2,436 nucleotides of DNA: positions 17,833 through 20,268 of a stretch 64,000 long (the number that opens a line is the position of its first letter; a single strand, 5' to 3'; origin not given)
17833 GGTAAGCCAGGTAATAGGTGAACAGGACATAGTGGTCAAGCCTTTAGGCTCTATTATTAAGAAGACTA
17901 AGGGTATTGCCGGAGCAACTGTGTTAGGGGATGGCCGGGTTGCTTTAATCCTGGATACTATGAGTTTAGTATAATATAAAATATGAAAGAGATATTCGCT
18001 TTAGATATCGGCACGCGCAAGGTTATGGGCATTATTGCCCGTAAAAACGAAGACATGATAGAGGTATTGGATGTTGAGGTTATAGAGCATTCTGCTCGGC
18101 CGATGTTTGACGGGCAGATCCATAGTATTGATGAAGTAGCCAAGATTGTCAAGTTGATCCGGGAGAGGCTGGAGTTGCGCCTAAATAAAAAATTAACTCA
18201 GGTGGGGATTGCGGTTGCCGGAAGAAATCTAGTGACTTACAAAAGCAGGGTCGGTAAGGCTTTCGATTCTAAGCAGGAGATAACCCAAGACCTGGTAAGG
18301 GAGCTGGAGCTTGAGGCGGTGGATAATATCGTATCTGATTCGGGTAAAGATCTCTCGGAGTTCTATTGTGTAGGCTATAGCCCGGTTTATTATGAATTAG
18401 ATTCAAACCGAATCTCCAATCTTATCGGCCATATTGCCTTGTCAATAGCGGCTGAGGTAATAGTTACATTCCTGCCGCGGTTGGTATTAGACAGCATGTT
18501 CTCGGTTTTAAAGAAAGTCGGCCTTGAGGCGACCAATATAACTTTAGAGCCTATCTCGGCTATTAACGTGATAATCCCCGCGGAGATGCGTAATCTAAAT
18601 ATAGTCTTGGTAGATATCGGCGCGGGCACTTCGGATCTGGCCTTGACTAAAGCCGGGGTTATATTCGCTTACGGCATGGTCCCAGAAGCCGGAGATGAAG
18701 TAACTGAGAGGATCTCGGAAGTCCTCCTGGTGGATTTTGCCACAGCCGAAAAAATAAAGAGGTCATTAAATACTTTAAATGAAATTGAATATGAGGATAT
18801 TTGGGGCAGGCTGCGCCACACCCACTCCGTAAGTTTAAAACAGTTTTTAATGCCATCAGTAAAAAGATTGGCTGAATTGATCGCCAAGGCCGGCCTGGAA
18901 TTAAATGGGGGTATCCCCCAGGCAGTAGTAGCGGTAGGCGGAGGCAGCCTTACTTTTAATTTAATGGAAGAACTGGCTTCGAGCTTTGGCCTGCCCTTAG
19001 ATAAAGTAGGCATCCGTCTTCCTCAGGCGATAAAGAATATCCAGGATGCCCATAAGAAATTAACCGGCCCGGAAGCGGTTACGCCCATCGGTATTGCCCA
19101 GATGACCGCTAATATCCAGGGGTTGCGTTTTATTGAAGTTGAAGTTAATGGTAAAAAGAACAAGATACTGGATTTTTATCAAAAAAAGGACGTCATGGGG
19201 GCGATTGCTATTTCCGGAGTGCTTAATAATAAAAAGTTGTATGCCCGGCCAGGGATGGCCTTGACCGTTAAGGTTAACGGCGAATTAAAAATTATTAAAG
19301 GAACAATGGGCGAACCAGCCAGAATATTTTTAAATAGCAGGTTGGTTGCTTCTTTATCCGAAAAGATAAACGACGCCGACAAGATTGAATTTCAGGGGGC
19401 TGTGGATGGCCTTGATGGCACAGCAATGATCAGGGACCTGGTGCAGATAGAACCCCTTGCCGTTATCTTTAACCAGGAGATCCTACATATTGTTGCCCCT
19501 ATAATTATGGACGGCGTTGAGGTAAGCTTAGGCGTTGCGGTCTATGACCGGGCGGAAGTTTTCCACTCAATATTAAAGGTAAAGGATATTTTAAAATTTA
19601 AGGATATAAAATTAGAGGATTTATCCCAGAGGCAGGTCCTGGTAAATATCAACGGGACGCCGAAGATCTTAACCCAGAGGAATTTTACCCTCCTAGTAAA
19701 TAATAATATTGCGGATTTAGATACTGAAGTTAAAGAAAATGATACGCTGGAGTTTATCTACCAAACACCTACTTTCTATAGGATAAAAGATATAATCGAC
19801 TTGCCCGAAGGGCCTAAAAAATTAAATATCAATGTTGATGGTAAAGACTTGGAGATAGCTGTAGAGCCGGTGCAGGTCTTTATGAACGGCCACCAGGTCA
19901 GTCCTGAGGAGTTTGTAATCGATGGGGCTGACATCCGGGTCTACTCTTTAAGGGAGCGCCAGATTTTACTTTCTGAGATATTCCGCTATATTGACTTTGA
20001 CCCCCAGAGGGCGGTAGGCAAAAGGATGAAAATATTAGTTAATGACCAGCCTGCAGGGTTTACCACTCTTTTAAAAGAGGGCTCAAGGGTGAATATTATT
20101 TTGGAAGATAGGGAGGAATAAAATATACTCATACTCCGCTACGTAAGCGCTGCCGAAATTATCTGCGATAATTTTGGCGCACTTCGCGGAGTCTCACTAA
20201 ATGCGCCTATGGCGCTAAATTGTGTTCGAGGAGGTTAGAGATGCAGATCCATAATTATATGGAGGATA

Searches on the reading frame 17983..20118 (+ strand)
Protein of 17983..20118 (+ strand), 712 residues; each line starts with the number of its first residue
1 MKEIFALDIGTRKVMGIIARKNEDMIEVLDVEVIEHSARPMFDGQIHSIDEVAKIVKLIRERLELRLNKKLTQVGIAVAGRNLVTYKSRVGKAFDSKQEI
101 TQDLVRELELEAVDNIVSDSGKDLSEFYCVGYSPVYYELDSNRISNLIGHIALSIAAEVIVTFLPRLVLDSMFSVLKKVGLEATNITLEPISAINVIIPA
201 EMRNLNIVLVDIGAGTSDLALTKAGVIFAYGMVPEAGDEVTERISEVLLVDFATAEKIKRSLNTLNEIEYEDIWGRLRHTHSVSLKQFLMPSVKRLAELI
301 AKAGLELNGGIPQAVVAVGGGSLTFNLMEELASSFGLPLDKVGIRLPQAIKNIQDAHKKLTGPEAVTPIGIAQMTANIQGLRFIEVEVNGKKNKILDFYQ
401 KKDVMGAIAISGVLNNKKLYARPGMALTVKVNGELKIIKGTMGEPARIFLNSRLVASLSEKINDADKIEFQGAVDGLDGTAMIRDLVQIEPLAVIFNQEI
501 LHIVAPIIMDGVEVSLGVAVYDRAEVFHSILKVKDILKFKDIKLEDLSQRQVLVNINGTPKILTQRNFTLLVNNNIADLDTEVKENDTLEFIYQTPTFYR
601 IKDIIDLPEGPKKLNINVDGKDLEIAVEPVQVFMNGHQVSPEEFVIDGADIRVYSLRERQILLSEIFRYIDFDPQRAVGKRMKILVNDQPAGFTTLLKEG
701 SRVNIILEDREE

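Call 4: search_protein_families(library=pfam, proteins=[window:17983-20118:+], max_evalue=0.01)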
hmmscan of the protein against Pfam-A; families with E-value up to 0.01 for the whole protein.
window:17983-20118:+ (712 aa): 5 families
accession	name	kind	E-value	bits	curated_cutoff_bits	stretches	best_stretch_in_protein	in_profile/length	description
PF14450.12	FtsA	-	3.3e-12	47.3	31.8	1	208-369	1-126/127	Cell division protein FtsA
PF02597.26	ThiS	-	4.6e-06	27.5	22.5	0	535-592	26-70/76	ThiS family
PF06723.19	MreB_Mbl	-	5.4e-06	25.9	27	1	177-339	117-301/327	MreB/Mbl protein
PF11104.14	PilM_2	-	7.3e-05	22.3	27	0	7-88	2-79/340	Type IV pilus assembly protein PilM;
PF08841.16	DDR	-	0.0021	17.6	24.6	1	187-261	115-190/328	Diol dehydratase reactivase ATPase-like domain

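Call 29: search_protein_families(library=ncbifam, proteins=[window:17983-20118:+], max_evalue=0.01)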
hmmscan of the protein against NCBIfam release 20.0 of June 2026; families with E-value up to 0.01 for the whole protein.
window:17983-20118:+ (712 aa): 8 families
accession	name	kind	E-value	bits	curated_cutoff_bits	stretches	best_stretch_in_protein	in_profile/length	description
TIGR01174.1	ftsA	equivalog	6.9e-27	94.5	175.85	1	4-370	2-367/371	cell division protein FtsA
NF007009.0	PRK09472.1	equivalog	4.3e-15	55.7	409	1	4-259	10-258/420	cell division protein FtsA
TIGR01175.1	pilM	subfamily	3.4e-09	36.2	133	1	158-370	134-342/348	type IV pilus assembly protein PilM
NF011660.0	PRK15080.1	equivalog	4.5e-07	29.4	182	1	174-267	115-203/277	ethanolamine utilization protein EutJ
NF045709.1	Amuc_1101_fam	equivalog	1.1e-06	27.8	650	1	158-261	130-233/608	Amuc_1101 family PilM-like pilus complex protein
TIGR02529.1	EutJ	subfamily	1.7e-05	24.4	152.1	1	173-264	81-167/239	ethanolamine utilization protein EutJ family protein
NF010540.1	PRK13929.1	exception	8.7e-05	21.7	515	1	172-264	117-215/334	rod-share determining protein MreBH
NF010539.0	PRK13927.1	subfamily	0.0028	16.6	293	1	193-266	140-218/339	rod shape-determining protein MreB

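Call 58: search_solved_structures(query=window:17983-20118:+, max_evalue=0.01)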
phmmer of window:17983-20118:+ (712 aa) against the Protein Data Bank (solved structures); distinct sequences matched with E-value up to 0.01: 8.
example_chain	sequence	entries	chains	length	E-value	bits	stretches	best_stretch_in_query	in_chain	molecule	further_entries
7q6g_A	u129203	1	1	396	2.8e-14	55.7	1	3-259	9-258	Cell division protein FtsA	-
7q6d_A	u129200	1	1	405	1.1e-13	53.8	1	3-259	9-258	Cell division protein FtsA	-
7q6f_A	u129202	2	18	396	2.7e-11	45.9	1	4-272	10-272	Cell division protein FtsA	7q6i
1e4f_T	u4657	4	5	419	8.7e-10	40.9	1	6-333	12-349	CELL DIVISION PROTEIN FTSA | CELL DIVISION PROTEIN FTSA, PUTATIVE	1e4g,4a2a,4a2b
3wt0_A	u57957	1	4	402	0.00012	23.9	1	121-261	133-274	Cell division protein FtsA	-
3wqt_A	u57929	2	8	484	0.00019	23.3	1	121-261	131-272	Cell division protein FtsA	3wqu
7bvy_A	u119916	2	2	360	0.0039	18.9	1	163-339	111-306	Cell shape determining protein MreB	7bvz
2ych_A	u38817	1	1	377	0.0054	18.4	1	171-372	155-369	COMPETENCE PROTEIN PILM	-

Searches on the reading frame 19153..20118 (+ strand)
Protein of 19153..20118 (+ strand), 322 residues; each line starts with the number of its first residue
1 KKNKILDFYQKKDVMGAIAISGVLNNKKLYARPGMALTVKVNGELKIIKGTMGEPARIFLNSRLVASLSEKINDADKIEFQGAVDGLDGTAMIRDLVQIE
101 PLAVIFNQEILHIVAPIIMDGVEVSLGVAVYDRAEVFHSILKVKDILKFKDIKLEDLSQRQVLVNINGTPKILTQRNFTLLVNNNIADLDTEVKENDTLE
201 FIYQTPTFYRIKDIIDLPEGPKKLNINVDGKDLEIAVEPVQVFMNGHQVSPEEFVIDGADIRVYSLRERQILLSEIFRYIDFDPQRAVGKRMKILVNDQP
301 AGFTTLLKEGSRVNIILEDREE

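Call 69: search_solved_structures(query=window:19153-20118:+, max_evalue=5)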
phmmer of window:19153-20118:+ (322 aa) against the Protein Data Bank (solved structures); distinct sequences matched with E-value up to 5: 1.
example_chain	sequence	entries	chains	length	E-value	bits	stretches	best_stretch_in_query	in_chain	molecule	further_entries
6w0p_A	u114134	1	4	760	0.29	13.3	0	131-187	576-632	Kojibiose phosphorylase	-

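Call 70: search_protein_families(library=pfam, proteins=[window:19153-20118:+], max_evalue=5)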
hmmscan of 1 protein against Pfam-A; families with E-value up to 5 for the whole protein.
window:19153-20118:+ (322 aa): 4 families
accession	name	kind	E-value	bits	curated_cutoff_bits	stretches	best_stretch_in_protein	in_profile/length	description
PF02597.26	ThiS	-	2.6e-08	34.7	22.5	2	143-202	24-70/76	ThiS family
PF02824.27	TGS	-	0.019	15.4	22.2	0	181-202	38-59/60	TGS domain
PF14451.12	Ub-Mut7C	-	0.03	14.6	23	0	242-269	52-79/81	Mut7-C ubiquitin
PF17920.6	TetR_C_16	-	0.032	14.9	26.2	1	53-118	37-103/107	Tetracyclin repressor-like, C-terminal domain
